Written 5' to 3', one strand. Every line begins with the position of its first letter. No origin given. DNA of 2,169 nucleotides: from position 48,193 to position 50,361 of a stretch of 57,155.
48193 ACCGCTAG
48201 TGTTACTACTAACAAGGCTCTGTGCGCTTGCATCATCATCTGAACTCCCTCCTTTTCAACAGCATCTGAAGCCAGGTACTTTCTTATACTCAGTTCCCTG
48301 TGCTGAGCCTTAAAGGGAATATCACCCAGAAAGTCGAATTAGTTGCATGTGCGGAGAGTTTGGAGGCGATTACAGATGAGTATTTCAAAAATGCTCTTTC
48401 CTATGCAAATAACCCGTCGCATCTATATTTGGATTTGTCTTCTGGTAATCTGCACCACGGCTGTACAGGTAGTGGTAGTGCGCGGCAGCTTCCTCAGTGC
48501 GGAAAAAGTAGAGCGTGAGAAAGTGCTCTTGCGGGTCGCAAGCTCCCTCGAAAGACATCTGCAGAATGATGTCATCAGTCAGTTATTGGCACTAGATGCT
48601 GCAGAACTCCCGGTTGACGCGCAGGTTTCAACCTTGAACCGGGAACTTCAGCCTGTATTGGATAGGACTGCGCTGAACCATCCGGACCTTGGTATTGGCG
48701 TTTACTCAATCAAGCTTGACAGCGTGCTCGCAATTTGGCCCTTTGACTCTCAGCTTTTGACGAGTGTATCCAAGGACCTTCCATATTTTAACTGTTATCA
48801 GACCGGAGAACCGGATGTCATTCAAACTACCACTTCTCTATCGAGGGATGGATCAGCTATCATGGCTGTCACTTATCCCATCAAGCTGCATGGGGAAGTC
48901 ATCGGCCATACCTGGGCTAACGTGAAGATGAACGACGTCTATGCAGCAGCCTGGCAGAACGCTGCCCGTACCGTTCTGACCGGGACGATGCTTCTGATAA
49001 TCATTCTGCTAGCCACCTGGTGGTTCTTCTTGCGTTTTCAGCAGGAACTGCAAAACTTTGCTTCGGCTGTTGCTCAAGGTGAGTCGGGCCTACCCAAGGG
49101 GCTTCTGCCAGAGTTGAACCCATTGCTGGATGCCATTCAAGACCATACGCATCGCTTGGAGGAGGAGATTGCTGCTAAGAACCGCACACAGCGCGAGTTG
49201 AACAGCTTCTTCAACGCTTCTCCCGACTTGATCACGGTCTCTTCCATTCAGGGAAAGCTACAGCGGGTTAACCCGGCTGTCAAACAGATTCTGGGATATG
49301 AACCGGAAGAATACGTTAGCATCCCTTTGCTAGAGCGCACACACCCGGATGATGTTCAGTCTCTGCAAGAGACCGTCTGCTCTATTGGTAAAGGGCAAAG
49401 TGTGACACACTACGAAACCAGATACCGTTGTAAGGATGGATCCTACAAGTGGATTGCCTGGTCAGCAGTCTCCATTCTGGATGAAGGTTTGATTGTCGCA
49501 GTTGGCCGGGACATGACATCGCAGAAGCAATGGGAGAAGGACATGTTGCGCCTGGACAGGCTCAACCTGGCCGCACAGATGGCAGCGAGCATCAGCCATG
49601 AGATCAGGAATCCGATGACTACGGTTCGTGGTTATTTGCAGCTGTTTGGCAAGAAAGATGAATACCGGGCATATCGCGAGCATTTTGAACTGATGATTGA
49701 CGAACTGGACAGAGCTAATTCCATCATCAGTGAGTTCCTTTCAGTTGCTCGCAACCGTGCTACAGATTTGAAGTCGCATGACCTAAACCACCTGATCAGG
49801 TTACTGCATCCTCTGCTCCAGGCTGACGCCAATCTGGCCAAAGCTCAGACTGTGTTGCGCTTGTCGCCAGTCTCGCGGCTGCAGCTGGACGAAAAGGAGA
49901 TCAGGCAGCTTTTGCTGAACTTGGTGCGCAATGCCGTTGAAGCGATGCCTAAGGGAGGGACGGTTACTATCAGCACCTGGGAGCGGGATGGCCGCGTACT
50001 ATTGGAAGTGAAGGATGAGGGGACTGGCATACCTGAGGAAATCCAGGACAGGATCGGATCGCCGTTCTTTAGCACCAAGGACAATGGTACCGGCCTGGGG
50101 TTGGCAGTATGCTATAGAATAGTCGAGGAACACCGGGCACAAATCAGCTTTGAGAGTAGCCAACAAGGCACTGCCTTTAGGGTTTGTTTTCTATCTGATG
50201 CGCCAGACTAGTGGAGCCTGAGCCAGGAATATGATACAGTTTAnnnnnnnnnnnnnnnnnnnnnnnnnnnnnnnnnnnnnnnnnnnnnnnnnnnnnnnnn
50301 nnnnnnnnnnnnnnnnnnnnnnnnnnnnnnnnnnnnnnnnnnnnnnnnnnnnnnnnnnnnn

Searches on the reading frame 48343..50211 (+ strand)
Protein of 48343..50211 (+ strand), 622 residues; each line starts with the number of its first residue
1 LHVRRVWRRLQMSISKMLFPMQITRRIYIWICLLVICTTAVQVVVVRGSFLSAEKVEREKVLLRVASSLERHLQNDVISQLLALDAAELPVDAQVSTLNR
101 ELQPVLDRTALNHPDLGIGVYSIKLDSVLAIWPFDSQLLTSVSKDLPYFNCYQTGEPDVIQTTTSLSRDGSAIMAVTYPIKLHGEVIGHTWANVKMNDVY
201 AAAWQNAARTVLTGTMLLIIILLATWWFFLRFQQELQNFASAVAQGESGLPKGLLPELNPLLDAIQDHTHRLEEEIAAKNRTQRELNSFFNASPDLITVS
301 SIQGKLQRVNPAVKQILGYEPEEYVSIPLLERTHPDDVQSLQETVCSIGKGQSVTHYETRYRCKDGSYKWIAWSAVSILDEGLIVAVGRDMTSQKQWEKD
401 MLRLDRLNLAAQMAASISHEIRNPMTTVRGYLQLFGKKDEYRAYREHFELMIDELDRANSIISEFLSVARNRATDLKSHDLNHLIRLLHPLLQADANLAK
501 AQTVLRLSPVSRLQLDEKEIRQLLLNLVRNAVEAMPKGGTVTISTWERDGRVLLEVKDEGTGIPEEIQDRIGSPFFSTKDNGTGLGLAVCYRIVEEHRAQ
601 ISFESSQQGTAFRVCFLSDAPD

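Call 81: search_protein_families(library=pfam, proteins=[window:48343-50211:+], max_evalue=0.000001)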
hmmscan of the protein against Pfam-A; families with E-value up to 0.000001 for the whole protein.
window:48343-50211:+ (622 aa): 6 families
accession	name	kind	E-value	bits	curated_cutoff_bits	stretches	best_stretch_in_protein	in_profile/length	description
PF02518.31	HATPase_c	-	3.8e-25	88.9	26.4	1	516-616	2-107/111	Histidine kinase-, DNA gyrase B-, and HSP90-like ATPase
PF00512.31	HisKA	-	9.3e-15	54.9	26.9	1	411-472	3-64/66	His Kinase A (phospho-acceptor) domain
PF08447.18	PAS_3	-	1.7e-13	51.1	25.6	1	309-381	4-78/89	PAS fold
PF00989.32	PAS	-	1.8e-09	38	22.6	1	285-390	2-112/113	PAS fold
PF13426.13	PAS_9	-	8e-08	32.9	27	1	295-392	2-102/103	PAS domain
PF08448.16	PAS_4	-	6.4e-07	30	23.1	0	290-395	1-109/110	PAS fold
